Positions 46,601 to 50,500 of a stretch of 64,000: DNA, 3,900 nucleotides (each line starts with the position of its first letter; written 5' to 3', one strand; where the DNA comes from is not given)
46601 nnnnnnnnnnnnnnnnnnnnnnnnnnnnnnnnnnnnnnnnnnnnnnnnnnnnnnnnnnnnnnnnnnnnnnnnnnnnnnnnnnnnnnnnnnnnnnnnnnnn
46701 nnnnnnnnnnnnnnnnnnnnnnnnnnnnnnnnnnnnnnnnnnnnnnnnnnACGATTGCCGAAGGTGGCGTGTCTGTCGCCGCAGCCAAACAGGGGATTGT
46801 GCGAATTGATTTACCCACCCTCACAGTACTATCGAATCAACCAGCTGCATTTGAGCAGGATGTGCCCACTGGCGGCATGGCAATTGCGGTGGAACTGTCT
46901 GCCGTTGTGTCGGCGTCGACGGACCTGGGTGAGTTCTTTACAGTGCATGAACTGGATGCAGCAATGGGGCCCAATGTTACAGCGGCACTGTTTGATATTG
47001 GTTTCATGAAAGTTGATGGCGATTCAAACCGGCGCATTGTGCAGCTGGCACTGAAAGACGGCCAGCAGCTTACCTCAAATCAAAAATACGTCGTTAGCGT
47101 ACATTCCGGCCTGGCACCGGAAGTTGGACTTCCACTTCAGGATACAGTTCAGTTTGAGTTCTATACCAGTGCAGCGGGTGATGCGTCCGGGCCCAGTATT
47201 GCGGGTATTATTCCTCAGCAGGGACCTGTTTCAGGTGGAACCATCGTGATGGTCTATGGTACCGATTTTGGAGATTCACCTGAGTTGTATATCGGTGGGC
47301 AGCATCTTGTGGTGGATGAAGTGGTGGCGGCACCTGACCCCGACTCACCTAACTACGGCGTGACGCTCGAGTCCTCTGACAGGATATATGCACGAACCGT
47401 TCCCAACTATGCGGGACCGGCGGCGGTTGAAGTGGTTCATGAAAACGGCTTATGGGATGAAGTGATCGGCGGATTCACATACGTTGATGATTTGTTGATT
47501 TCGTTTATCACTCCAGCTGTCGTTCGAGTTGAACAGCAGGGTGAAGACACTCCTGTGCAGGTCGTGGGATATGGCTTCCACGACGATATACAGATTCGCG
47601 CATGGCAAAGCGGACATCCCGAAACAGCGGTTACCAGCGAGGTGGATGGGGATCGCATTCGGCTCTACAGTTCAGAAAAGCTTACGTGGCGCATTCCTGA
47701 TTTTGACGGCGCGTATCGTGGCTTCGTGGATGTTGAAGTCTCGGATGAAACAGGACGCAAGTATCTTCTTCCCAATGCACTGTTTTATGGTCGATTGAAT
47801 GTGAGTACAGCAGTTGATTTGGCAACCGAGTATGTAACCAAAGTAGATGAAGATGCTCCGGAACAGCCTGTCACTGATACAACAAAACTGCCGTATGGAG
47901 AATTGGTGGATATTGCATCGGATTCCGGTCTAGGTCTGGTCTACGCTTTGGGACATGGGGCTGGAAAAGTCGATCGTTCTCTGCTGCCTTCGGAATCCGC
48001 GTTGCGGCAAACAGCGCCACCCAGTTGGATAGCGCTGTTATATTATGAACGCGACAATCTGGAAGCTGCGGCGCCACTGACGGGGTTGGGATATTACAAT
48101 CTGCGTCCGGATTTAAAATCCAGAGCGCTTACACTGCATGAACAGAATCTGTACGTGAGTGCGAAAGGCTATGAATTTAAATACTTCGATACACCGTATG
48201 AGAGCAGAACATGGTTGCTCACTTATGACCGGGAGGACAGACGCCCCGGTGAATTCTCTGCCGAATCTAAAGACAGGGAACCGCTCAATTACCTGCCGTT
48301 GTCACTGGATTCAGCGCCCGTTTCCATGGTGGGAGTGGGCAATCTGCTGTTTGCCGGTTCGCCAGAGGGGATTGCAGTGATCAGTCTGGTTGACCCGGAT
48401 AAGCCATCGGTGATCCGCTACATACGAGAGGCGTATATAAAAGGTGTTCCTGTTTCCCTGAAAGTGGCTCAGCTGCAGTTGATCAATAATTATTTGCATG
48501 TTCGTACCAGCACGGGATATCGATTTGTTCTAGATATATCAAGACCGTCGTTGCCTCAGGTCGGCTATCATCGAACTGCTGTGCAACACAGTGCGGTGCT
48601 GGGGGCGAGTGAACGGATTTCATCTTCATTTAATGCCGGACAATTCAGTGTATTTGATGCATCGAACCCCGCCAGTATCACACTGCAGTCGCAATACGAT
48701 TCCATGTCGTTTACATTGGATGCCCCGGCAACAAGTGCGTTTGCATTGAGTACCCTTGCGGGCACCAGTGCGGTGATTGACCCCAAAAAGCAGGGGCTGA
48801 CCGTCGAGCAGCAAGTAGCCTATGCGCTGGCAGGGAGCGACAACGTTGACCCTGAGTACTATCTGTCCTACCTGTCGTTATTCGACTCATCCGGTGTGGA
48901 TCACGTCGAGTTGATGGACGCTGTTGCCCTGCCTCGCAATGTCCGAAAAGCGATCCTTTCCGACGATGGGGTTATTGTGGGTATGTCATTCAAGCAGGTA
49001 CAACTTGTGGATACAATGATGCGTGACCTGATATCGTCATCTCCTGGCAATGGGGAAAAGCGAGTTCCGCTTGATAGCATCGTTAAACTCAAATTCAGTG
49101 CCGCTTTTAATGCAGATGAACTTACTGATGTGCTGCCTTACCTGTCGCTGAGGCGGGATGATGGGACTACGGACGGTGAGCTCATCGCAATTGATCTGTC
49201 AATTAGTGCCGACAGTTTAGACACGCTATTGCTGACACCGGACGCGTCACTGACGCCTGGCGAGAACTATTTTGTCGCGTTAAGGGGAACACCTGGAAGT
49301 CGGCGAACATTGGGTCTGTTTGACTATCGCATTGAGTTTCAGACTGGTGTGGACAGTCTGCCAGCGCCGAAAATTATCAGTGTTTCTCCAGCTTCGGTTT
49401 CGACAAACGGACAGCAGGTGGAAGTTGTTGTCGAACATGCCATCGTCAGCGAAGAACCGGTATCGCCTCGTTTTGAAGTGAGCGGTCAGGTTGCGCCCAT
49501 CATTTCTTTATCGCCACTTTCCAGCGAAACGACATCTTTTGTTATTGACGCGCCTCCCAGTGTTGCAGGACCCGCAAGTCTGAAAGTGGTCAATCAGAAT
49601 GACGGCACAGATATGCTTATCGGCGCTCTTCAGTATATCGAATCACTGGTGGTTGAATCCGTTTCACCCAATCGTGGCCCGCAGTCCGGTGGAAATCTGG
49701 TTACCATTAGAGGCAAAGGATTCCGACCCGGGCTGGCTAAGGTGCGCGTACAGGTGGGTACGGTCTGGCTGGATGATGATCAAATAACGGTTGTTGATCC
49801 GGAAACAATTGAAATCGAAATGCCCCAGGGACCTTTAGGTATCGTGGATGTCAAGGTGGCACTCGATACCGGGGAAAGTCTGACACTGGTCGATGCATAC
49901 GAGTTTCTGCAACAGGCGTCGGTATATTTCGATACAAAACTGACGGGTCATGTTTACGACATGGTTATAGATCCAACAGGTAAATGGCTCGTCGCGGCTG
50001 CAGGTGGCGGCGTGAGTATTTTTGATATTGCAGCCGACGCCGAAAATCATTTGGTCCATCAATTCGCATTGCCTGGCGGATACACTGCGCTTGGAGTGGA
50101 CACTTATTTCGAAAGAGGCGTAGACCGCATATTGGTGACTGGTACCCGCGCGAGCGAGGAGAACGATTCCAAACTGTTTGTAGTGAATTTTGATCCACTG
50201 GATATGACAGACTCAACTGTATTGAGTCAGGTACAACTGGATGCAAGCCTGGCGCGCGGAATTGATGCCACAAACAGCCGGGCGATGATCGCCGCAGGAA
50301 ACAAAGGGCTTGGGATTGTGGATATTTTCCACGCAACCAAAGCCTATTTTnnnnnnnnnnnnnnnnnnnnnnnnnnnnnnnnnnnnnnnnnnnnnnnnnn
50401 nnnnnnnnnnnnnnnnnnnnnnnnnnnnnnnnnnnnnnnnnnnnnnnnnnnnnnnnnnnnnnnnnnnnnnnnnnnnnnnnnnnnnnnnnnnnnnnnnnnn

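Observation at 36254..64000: Unlisted giant gene: at least 27.7 kb (9,249 codon positions) of one reading frame, still open at the window end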

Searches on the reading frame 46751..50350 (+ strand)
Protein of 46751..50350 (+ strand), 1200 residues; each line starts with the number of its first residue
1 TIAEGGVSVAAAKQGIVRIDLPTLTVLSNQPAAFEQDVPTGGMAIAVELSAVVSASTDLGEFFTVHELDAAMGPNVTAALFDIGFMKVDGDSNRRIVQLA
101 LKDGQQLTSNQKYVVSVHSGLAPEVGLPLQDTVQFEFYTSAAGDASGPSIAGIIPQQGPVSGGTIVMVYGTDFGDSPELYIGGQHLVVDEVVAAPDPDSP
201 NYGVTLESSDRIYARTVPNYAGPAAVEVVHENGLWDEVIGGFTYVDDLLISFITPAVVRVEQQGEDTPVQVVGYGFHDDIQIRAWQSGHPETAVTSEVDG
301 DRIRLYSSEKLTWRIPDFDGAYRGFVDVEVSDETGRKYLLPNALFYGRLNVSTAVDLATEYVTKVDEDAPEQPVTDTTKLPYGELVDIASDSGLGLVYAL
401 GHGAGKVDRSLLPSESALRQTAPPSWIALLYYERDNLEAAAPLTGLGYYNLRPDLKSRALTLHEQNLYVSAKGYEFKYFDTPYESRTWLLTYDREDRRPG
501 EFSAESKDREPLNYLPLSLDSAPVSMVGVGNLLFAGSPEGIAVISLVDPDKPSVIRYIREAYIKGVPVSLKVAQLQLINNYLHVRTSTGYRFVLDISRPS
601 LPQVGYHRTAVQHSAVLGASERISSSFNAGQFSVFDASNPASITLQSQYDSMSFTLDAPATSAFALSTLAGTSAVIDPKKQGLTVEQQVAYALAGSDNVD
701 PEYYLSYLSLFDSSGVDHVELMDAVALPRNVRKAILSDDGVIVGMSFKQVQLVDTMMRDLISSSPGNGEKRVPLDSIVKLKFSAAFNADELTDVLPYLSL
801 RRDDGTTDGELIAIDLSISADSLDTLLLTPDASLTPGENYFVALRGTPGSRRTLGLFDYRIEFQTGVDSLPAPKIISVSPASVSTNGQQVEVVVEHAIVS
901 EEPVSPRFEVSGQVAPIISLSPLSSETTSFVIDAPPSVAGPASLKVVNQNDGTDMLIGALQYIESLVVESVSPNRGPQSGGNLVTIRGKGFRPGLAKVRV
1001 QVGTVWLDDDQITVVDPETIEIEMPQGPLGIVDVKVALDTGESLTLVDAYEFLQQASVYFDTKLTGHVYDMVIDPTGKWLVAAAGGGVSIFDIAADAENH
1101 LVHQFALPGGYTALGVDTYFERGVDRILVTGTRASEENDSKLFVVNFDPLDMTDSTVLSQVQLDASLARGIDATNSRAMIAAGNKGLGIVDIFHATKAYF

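Call 31: find_homologous_proteins(query=window:46751-50350:+, max_evalue=1e-10)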
Query window:46751-50350:+ (1200 aa): 10 proteins with E <= 1e-10 among 8000 candidates.
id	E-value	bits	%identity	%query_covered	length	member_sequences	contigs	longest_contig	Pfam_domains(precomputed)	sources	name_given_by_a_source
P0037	7.6e-208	711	36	100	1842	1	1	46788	PF13205.13,PF01833.31,PF08309.18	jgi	-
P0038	1.2e-187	644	38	86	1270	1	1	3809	PF13205.13,PF01833.31,PF08309.18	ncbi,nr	ncbi:MAG TPA: IPT/TIG domain-containing protein, partial [Polyangiales bacterium]|nr:IPT/TIG domain-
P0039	1.7e-161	558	41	65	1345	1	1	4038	PF13205.13,PF01833.31,PF08309.18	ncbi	ncbi:MAG: IPT/TIG domain-containing protein, partial [Gammaproteobacteria bacterium]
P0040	1.6e-155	538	37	78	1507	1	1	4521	PF13205.13,PF08309.18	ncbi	ncbi:MAG: Ig-like domain-containing protein, partial [Endozoicomonas sp.]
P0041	3.5e-117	411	42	45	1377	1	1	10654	PF17957.8,PF08309.18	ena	-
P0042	2.2e-101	359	33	71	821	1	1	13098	PF13205.13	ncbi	ncbi:MAG: Ig-like domain-containing protein [Reinekea sp.]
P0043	5.0e-20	89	40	5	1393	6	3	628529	PF28433.1,PF01833.31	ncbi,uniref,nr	ncbi:IPT/TIG domain-containing protein [Salinibacterium amurskyense]|uniref:IPT/TIG domain-containin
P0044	1.5e-13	68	30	16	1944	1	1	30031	PF13715.13,PF01833.31,PF11974.15,PF07210.19,PF17802.8,PF07705.18,PF13620.13,PF09430.17,PF22904.4,PF17210.10,PF20144.6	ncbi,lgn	-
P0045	3.9e-13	66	36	10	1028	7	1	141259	PF01833.31,PF20144.6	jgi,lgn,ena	-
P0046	1.8e-12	64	29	19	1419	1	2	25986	PF01833.31,PF20144.6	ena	-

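Call 32: find_encoding_contigs(protein=P0037, flank=10000, max_places=3)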
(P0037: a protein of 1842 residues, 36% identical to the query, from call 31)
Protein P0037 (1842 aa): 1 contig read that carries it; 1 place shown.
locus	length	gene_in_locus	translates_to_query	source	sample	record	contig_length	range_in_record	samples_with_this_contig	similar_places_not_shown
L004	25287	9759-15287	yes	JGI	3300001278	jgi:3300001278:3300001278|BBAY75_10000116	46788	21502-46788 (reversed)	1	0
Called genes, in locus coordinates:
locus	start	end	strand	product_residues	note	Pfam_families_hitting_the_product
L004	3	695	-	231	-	?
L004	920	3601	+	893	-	PF17957:Big_7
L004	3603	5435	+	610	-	PF15418:DUF4625 (faint), PF17957:Big_7 (weak)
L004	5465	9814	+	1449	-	PF17957:Big_7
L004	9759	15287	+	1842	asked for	PF08309:LVIVD, PF13205:Big_5 (weak), PF01833:TIG (weak), PF13205:Big_5 (weak), PF01833:TIG (weak)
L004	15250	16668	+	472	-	PF01833:TIG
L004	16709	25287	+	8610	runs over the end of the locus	-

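Call 33: find_encoding_contigs(protein=P0042, flank=10000, max_places=3)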
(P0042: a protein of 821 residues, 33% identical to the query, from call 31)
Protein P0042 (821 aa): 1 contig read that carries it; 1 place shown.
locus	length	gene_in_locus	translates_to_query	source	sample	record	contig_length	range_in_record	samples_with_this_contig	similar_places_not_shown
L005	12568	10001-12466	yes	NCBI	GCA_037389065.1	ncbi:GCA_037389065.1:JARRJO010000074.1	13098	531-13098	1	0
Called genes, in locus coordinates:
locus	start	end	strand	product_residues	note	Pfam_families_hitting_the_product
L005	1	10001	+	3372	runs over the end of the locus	PF17957:Big_7, PF08309:LVIVD (weak)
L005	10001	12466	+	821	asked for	PF13205:Big_5 (weak)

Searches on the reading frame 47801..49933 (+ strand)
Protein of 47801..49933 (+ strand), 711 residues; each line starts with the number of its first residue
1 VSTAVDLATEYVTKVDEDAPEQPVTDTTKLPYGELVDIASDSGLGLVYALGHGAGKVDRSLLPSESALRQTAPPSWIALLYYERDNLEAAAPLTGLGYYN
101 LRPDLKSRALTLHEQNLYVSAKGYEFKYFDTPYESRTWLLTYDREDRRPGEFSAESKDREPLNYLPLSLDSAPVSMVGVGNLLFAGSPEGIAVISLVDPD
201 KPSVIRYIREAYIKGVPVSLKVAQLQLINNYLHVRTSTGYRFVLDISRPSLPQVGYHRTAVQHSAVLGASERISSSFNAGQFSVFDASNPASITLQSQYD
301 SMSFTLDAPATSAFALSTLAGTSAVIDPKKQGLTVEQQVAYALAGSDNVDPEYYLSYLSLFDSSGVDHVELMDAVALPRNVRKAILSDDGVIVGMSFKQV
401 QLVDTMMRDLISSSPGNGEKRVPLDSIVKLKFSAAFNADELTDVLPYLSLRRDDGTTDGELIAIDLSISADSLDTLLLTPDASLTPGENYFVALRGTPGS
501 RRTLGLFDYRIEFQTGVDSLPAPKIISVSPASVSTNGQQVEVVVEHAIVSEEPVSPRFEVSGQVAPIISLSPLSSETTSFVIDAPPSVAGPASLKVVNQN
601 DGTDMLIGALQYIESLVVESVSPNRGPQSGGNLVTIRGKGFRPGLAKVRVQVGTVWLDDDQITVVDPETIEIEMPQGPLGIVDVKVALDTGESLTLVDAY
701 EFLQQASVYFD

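Call 76: predict_structure(alignment_id=A2)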
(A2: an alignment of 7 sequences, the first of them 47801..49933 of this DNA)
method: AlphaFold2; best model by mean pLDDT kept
length: 711 residues; sequences in the alignment: 7
mean_pLDDT: 65.7   pTM: 0.51
mean pLDDT of the five models: 65.7, 65.6, 65.1, 64.2, 63.1
residues with pLDDT >= 90: 77; 70-90: 277; 50-70: 160; < 50: 197
segments of 3 or more residues with pLDDT < 50: 1-27, 155-157, 250-252, 254-357, 362-372, 376-378, 496-508, 624-630, 679-681, 690-692, 698-711
pLDDT, mean of each block of 10 residues (from residue 1): 31 34 48 81 84 70 77 80 74 60 86 89 86 89 71 53 89 89 91 90 89 71 71 70 63 39 29 29 33 29 29 31 39 44 39 46 43 50 64 72 65 79 85 70 72 84 87 84 87 55 44 82 87 83 85 79 89 88 84 84 82 61 45 60 56 71 68 62 54 50 36 25
secondary structure, 60 per line:
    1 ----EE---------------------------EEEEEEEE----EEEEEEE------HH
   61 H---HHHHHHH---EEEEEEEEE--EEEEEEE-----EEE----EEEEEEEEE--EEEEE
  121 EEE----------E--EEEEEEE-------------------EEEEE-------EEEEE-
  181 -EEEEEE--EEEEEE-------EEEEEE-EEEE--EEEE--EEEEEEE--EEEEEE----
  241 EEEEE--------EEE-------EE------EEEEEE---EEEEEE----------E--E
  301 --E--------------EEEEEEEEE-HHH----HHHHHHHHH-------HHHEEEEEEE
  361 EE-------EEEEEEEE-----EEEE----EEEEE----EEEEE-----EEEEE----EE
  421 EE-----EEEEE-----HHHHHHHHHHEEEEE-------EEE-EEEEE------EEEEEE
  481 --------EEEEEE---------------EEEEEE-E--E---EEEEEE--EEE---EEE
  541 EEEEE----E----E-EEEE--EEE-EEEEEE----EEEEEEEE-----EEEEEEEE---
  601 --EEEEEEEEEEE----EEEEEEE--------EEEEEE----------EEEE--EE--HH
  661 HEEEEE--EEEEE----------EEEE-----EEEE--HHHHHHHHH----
elements in order (helices of 4 or more, strands of 3 or more residues): E34-41 E46-52 H65-71 E75-83 E86-92 E98-100 E105-113 E116-123 E137-143 E163-167 E175-179 E182-187 E190-195 E203-208 E210-213 E216-219 E222-228 E231-236 E241-245 E254-256 E272-277 E281-286 E318-326 H335-343 E354-362 E370-377 E383-386 E391-395 E400-404 E410-414 E419-422 E428-432 H438-447 E448-452 E460-462 E464-468 E475-480 E489-494 E510-515 E524-529 E532-534 E538-545 E557-560 E563-565 E567-572 E577-584 E590-597 E603-613 E618-624 E633-638 E649-652 E662-666 E669-673 E684-687 E693-696 H699-707

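Call 81: fold_search(model_id=the predicted structure, library=pdb)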
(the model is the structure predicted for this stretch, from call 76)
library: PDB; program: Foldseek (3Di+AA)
matches with E <= 10: 1957; with E <= 0.001: 263
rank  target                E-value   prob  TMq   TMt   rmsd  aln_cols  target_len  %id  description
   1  5l5l_A                2.0e-10  1.00  0.16  0.12  30.7       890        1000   10  Plexin A4 full extracellular region, domains 1 to 8 modeled, data to 8 angstrom, spacegroup P2(1) (released 2016-07-06)
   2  5l5k                  2.8e-09  1.00  0.16  0.11  30.0       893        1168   10  Plexin A4 full extracellular region, domains 1 to 10, data to 7.5 angstrom, spacegroup P4(1) (released 2016-07-06)
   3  9n77_LT               4.5e-09  1.00  0.26  0.22  22.8       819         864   11  SSU processome maturation and disassembly, State K (released 2025-11-05)
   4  5l5l_B                1.8e-08  1.00  0.16  0.14  31.4       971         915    8  Plexin A4 full extracellular region, domains 1 to 8 modeled, data to 8 angstrom, spacegroup P2(1) (released 2016-07-06)
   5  8bbg_A                2.5e-07  1.00  0.29  0.17  22.3       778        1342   10  Structure of the IFT-A complex; anterograde IFT-A train model (released 2022-12-21)
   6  5l7n                  4.6e-07  1.00  0.14  0.23  16.7       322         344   11  Plexin A1 extracellular fragment, domains 7-10 (IPT3-IPT6) (released 2017-03-15)
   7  8bbf_A                4.8e-07  1.00  0.29  0.27  21.3       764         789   10  Structure of the IFT-A complex; IFT-A1 module (released 2022-12-07)
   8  6jp6_A                8.4e-07  1.00  0.23  0.18  24.3       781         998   10  The X-ray structure of yeast tRNA methyltransferase complex of Trm7 and Trm734 essential for 2'-O-methylation at the f (released 2019-10-02)
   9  9g33_UQ               8.4e-07  1.00  0.22  0.19  24.4       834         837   10  Stalled 90S - Utp23-Krr1-deltaC3 (released 2025-06-18)
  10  6zqf_UL               1.5e-06  1.00  0.28  0.25  24.4       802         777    9  Cryo-EM structure of the 90S pre-ribosome from Saccharomyces cerevisiae, state Dis-B (Poly-Ala) (released 2020-09-23)
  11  9flw_A                1.5e-06  0.99  0.13  0.17  52.1       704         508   10  CryoEM structure of the fragment-6 (3571-4078) in the grappling hook protein A (GhpA) in the bacterium Aureispira sp.  (released 2024-10-16)
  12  9l4j_B                1.8e-06  1.00  0.29  0.54   8.5       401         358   10  Structure of mouse SCMCcore complex contain ZBED3 (released 2025-10-01)
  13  6dle_A                1.8e-06  1.00  0.13  0.26  20.2       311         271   10  Crystal structure of IgLON5 homodimer (released 2019-04-10)
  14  8cvp_A                1.9e-06  1.00  0.24  0.16  26.6       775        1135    9  Cereblon-DDB1 in the Apo form (released 2022-07-20)
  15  5tzs_T                2.4e-06  1.00  0.22  0.21  21.8       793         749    9  Architecture of the yeast small subunit processome (released 2016-12-21)
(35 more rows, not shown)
